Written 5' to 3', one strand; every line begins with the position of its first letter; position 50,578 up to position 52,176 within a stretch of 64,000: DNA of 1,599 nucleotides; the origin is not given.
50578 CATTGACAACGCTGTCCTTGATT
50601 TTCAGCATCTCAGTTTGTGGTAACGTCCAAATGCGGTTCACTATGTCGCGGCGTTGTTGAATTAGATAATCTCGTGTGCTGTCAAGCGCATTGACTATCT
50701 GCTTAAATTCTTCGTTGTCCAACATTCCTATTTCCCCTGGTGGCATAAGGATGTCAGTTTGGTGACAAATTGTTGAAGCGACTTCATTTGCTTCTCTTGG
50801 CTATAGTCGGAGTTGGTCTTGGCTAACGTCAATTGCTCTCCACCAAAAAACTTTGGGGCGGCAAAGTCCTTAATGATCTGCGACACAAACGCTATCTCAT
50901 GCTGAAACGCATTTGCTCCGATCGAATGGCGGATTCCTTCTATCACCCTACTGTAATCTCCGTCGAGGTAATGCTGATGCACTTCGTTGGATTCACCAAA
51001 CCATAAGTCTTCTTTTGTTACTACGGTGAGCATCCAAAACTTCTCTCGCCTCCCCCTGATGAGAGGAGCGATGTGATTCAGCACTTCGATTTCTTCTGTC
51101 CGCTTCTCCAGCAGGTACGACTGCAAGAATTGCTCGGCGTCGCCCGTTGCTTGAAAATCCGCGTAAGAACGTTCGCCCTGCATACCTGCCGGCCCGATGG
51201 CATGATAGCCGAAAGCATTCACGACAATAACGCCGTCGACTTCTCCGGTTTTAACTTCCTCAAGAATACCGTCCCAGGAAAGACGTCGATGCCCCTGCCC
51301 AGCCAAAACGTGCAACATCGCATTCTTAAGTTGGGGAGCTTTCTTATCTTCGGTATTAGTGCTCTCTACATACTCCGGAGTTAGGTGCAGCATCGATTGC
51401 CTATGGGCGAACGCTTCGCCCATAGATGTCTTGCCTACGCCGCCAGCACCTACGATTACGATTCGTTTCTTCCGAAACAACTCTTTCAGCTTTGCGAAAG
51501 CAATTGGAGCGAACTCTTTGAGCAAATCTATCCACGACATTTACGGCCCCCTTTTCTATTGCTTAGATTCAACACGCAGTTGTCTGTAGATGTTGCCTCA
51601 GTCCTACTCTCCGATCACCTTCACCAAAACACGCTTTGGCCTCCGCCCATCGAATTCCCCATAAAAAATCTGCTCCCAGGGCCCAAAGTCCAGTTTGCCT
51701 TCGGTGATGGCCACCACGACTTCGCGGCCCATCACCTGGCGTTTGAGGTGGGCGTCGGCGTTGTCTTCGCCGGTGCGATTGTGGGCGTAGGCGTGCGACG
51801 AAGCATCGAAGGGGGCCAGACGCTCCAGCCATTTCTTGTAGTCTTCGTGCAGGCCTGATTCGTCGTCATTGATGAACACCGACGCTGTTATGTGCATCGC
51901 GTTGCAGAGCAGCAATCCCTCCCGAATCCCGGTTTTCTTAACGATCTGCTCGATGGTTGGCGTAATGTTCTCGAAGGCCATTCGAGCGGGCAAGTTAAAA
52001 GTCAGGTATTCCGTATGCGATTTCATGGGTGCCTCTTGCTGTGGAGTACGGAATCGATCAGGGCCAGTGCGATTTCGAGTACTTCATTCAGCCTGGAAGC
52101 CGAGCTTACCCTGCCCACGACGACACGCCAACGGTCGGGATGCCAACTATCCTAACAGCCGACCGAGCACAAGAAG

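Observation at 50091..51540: Lower-GC cargo cassette: Ras-like GTPase, tightly coupled small helical protein and convergent TM/zinc-ribbon protein (candidate undescribed conflict or defence module)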

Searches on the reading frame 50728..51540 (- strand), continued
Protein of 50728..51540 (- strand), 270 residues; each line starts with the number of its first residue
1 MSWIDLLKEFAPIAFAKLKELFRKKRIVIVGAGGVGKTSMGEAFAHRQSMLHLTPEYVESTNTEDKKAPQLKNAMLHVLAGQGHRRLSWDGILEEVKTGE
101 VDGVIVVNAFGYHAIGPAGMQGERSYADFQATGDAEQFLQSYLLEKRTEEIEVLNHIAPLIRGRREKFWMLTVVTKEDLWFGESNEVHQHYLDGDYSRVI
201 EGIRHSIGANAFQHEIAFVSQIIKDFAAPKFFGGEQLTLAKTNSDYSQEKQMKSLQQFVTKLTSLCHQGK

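Call 59: search_protein_families(library=pfam, proteins=[L011:4769-5923:+, L011:7212-8138:+, L012:4384-5235:-, L013:5433-5855:+, L013:7238-8155:-, L014:5339-5785:+, L014:7449-8069:-, L022:1436-1951:+, L022:3309-3884:-, L005:71-2617:+], max_evalue=0.0001)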
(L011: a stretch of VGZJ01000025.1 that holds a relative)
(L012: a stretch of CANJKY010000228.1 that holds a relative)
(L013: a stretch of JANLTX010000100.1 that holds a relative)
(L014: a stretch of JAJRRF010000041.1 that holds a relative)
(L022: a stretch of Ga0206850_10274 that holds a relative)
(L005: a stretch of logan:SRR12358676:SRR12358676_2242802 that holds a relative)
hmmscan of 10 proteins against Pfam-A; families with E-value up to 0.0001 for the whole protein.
L011:4769-5923:+ (384 aa): 1 family
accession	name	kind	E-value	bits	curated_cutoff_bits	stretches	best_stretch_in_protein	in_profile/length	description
PF01916.23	DS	-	5.6e-66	223.2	27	1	50-347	10-287/288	Deoxyhypusine synthase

L011:7212-8138:+ (308 aa): 1 family
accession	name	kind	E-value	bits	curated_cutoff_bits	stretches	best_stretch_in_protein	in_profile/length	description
PF13365.12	Trypsin_2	-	4.8e-22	79.7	27.6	1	107-244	1-144/144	Trypsin-like peptidase domain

L012:4384-5235:- (283 aa): 0 families

L013:5433-5855:+ (140 aa): 1 family
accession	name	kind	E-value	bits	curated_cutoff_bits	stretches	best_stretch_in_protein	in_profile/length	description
PF01230.28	HIT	-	2.8e-06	28.3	21.5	1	9-96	5-97/98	HIT domain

L013:7238-8155:- (305 aa): 3 families
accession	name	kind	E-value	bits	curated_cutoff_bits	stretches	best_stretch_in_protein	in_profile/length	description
PF22701.2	Mala_s_1-like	-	1.1e-10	42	27.5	1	52-258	11-194/195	Mal s 1 allergenic protein-like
PF05935.17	Arylsulfotrans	-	7.4e-06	25.6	24.2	0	35-225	85-213/374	Arylsulfotransferase (ASST)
PF13360.13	PQQ_2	-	2.3e-05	24.6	27.6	1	19-258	2-214/233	Outer membrane protein assembly factor BamB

L014:5339-5785:+ (148 aa): 1 family
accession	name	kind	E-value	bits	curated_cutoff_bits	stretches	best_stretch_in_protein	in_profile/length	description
PF03364.25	Polyketide_cyc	-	1.8e-25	90.1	23.4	1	10-139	1-125/126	Polyketide cyclase / dehydrase and lipid transport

L014:7449-8069:- (206 aa): 1 family
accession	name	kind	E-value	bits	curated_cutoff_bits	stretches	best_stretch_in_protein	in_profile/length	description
PF00583.31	Acetyltransf_1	-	1.7e-08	35.1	20.7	1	66-173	31-116/116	Acetyltransferase (GNAT) family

L022:1436-1951:+ (171 aa): 0 families

L022:3309-3884:- (191 aa): 3 families
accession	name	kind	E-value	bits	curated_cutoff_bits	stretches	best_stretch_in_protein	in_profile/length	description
PF13302.13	Acetyltransf_3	-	5.6e-26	92.3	25.4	1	10-163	1-137/138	Acetyltransferase (GNAT) domain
PF00583.31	Acetyltransf_1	-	2e-05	25.3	20.7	1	51-162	13-115/116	Acetyltransferase (GNAT) family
PF13523.12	Acetyltransf_8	-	7.7e-05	22.8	27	0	116-171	90-145/145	Acetyltransferase (GNAT) domain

L005:71-2617:+ (848 aa): 4 families
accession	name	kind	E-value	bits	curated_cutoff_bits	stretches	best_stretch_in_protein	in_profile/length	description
PF18766.7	SWI2_SNF2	-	3.2e-68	230.1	26.7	1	71-297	1-218/221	SWI2/SNF2 ATPase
PF22679.2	T1R_D3-like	-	5.4e-22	79.3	27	1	416-489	82-156/158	Type I restriction enzyme subunit R domain 3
PF04851.21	ResIII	-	1.9e-18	67.4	22.5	1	67-231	3-163/164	Type III restriction enzyme, res subunit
PF11867.13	T1RH-like_C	-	1.1e-12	48.4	26.8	1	510-747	6-251/329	Type I restriction enzyme HindI endonuclease subunit-like, C-terminal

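Call 60: search_dna_similar(query=window:50728-51540:-, collection=plasmids, mode=protein, max_evalue=0.001, max_rows=15)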
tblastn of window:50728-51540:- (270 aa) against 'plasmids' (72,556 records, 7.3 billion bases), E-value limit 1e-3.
Records with a match: 3; places in all: 3; records where one place covers at least 80% of the query: 0.
Best place of each record, by identity: <60% 3.
By first word of the organism name: Rhodococcus 3.
By predicted mobility (MOB-suite, as given by PLSDB): non-mobilizable 3.
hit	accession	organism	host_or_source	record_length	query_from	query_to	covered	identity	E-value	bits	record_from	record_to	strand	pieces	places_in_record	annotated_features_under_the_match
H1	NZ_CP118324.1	Rhodococcus sp. DK176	pure culture,crude oil-contaminated soil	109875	15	226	79%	29.5%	1e-12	75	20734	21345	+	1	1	GTPase domain-containing protein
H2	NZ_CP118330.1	Rhodococcus sp. DK17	-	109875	15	226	79%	29.5%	1e-12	75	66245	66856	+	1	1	GTPase domain-containing protein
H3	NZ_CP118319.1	Rhodococcus sp. DK180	pure culture,crude oil-contaminated soil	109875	15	226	79%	29.5%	1e-12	75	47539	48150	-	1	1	GTPase domain-containing protein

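Call 61: search_dna_similar(query=window:50728-51540:-, collection=phages, mode=protein, max_evalue=0.001, max_rows=15)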
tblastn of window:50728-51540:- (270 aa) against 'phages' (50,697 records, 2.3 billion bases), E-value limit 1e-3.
No match.

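Call 62: get_annotated_region(hit=H1, flank=7000)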
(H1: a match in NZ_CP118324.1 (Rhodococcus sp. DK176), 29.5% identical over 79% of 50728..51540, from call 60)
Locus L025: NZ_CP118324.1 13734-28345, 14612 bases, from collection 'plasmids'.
description: Rhodococcus sp. DK176 plasmid pDK4, complete sequence
organism: Rhodococcus sp. DK176 (NCBI taxid 3027223)
taxonomy: Bacteria; Actinomycetota; Actinomycetes; Mycobacteriales; Nocardiaceae; Rhodococcus; Rhodococcus sp. DK176
host: -; source: pure culture,crude oil-contaminated soil; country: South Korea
typing (MOB-suite, as given by PLSDB): non-mobilizable
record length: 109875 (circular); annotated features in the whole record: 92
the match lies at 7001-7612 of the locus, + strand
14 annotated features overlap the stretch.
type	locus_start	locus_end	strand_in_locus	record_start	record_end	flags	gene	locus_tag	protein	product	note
CDS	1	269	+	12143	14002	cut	-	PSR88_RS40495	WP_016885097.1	hypothetical protein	-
CDS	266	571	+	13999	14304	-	-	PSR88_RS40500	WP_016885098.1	hypothetical protein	-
CDS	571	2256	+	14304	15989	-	-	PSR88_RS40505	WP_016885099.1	M23 family metallopeptidase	-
CDS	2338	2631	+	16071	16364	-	-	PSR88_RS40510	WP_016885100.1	hypothetical protein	-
CDS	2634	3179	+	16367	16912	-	-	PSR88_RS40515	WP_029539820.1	hypothetical protein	-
CDS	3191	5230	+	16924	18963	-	-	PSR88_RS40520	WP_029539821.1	TraM recognition domain-containing protein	-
CDS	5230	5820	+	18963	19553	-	-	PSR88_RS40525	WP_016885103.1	DUF4913 domain-containing protein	-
CDS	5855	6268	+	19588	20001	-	-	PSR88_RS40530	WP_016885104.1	hypothetical protein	-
CDS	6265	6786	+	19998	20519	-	-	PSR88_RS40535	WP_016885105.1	hypothetical protein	-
CDS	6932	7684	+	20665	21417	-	-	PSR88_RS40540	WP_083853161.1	GTPase domain-containing protein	-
CDS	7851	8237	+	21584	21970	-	-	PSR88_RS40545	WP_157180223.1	hypothetical protein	-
CDS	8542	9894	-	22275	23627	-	-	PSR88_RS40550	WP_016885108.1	hypothetical protein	-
CDS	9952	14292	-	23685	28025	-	mobF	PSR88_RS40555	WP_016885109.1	MobF family relaxase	-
CDS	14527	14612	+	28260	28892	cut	-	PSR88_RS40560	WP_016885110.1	hypothetical protein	-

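Call 68: find_encoding_contigs(protein=window:50728-51540:-, flank=10000, max_places=4)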
Protein window:50728-51540:- (270 aa): 1 contig read that carries it; 1 place shown.
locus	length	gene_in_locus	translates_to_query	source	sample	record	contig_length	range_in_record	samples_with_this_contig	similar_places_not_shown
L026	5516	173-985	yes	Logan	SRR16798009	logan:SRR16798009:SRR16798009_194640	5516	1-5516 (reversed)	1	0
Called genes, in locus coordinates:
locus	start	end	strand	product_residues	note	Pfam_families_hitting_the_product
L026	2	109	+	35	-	?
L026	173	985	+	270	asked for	-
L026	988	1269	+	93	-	-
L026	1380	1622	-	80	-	-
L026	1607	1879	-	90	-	-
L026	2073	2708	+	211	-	PF00239:Resolvase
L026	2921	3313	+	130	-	-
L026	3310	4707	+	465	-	-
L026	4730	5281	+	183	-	-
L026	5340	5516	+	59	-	?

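Call 73: fold_search(model_id=the predicted structure, library=viral)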
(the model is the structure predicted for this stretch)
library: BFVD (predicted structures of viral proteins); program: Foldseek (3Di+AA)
matches with E <= 10: 845; with E <= 0.001: 14
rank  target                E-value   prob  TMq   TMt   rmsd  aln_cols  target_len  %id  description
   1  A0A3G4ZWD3            1.4e-05  1.00  0.42  0.43   5.5       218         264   16  GTP-binding protein YPTC1 [Edafosvirus sp.]
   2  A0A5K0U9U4            7.3e-05  1.00  0.42  0.48   9.7       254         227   12  Rab family, other [Yasminevirus sp. GU-2018]
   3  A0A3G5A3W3            7.8e-05  1.00  0.40  0.43   6.9       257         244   15  Putative ras-related protein Rab-13 [Harvfovirus sp.]
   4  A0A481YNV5            1.5e-04  1.00  0.31  0.44  10.5       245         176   11  Ras family GTPase [Pithovirus LCDPAC02]
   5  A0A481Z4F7            2.9e-04  1.00  0.40  0.46   5.1       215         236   15  Ras family GTPase [Pithovirus LCPAC103]
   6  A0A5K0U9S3            3.3e-04  0.98  0.29  0.31  11.1       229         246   13  GTP-binding nuclear protein Ran-1 [Yasminevirus sp. GU-2018]
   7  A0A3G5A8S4            5.3e-04  1.00  0.34  0.47   8.1       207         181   12  Putative small GTP-binding protein [Hyperionvirus sp.]
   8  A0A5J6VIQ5            5.6e-04  1.00  0.40  0.27  11.3       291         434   10  Guanylate-binding protein [Megaviridae environmental sample]
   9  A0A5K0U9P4            6.0e-04  1.00  0.41  0.18   9.6       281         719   14  Putative hydrolase [Yasminevirus sp. GU-2018]
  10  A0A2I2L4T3            6.0e-04  1.00  0.35  0.40  11.4       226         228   13  GTP ras-related protein Rab1 [Orpheovirus IHUMI-LCC2]
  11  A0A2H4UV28            6.3e-04  0.99  0.29  0.33  10.2       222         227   12  Ras like GTPase [Bodo saltans virus]
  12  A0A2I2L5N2            7.1e-04  1.00  0.43  0.35   9.9       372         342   10  Guanine nucleotide-binding protein alpha subunit [Orpheovirus IHUMI-LCC2]
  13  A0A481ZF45            9.1e-04  1.00  0.34  0.52   7.8       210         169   10  Ras family GTPase [Pithovirus LCPAC403]
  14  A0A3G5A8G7            9.1e-04  0.99  0.37  0.40   8.5       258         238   14  AIG1-type G domain-containing protein [Hyperionvirus sp.]
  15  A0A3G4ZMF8            1.2e-03  0.99  0.30  0.32   8.7       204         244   15  Ras-related protein Rab-19 [Terrestrivirus sp.]
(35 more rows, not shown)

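Call 90: search_protein_families(library=padloc, proteins=[L007:3431-4255:+, L007:7492-8046:+, L007:8047-8562:+, L012:4384-5235:-, L012:3018-4343:-, L005:4316-4876:+, L005:6986-7336:-, L005:3367-4263:+, L007:4921-6741:+, L025:6932-7684:+], max_evalue=0.001)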
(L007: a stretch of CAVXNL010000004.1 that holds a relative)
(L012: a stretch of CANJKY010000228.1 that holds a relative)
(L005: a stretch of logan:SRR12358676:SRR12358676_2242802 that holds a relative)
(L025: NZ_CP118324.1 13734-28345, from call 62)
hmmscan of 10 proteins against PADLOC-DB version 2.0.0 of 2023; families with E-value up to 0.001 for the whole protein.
L007:3431-4255:+ (274 aa): 0 families

L007:7492-8046:+ (184 aa): 0 families

L007:8047-8562:+ (171 aa): 0 families

L012:4384-5235:- (283 aa): 0 families

L012:3018-4343:- (441 aa): 0 families

L005:4316-4876:+ (186 aa): 1 family
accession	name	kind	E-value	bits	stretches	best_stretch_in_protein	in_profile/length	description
PDLC01119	Csx19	-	0.00019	19.2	1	47-88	102-140/157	Csx19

L005:6986-7336:- (116 aa): 0 families

L005:3367-4263:+ (298 aa): 7 families
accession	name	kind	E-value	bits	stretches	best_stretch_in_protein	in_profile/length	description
PDLC04819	PDC-S02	-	7.5e-42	141.7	1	116-290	159-328/334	-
PDLC04815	PDC-S02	-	8.1e-28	95.7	1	123-293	173-343/346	-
PDLC04806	PDC-S02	-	2.3e-20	71.1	1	131-287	161-319/324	-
PDLC04796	PDC-S02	-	8.6e-15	52.6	1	123-275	212-364/390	-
PDLC03657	mREase_IV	-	2.6e-11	41.4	1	113-272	131-295/317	Type IV methyl-directed restriction enzyme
PDLC05067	PDC-S69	-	0.00037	18.2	1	72-154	28-103/289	-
PDLC03206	mREase_II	-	0.00047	16.8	1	139-247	259-376/434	Type II methyl-directed restriction enzyme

L007:4921-6741:+ (606 aa): 2 families
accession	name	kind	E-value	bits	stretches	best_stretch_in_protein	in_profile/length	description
PDLC04726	PDC-M60C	-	1.3e-17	61.8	2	191-296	292-396/407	-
PDLC00759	Effector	-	2.5e-16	57.3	2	63-130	294-360/506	PN-superfamily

L025:6932-7684:+ (250 aa): 1 family
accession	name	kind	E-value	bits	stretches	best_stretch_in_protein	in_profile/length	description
PDLC04140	mad8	-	0.00096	16.8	0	26-59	19-52/314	mads_8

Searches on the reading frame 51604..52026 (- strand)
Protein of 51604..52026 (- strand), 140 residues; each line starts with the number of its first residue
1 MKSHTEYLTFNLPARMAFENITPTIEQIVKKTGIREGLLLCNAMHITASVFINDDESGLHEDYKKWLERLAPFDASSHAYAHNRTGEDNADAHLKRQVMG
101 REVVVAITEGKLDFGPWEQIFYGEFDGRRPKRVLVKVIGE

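Call 3: search_protein_families(library=pfam, proteins=[window:51604-52026:-], max_evalue=0.1)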
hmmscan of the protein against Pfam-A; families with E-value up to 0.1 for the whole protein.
window:51604-52026:- (140 aa): 1 family
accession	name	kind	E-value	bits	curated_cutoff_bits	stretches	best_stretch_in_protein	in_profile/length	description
PF01894.22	UPF0047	-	1.1e-35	122.7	27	1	20-137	1-117/117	Uncharacterised protein family UPF0047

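Call 4: search_protein_families(library=padloc, proteins=[window:51604-52026:-], max_evalue=0.1)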
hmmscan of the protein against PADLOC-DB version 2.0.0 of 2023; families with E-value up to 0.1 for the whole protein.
window:51604-52026:- (140 aa): 0 families
